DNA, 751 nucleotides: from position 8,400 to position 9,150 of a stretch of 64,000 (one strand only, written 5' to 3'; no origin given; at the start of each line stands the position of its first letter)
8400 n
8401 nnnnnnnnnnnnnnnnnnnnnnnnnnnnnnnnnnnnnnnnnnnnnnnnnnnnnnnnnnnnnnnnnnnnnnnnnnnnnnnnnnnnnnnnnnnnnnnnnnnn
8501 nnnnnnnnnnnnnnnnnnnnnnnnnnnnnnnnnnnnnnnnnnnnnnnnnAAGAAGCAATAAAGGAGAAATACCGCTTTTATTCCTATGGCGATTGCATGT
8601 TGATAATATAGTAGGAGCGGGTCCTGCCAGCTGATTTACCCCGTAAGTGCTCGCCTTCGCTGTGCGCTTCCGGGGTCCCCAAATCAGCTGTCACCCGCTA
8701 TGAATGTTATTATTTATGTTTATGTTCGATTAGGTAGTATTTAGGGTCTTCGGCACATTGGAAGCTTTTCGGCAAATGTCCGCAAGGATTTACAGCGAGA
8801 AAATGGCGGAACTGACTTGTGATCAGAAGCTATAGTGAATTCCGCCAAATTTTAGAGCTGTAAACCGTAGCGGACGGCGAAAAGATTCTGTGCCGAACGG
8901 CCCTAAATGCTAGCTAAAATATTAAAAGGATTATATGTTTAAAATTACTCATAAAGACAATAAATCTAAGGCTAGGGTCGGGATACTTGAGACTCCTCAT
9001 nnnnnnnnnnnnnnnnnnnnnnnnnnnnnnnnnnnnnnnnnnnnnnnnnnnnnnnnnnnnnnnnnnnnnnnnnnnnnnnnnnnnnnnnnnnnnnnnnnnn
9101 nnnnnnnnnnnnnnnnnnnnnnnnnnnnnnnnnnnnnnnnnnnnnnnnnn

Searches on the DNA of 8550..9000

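Call 76: search_rna_families(source=window, start=8550, end=9000, threshold=evalue, max_evalue=1)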
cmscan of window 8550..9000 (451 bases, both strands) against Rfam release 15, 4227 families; matches with E-value up to 1: 3.
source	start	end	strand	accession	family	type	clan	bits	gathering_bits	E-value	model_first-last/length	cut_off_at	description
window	8783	8871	+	RF03550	mir-31_2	Gene; miRNA;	-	20.9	97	0.13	1-83/83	no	mir-31_2 microRNA precursor family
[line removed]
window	8599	8678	+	RF02172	RFPL3-AS1_2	Gene; lncRNA;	-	14.8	40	0.21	1-71/71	no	RFPL3 antisense RNA 1 conserved region 2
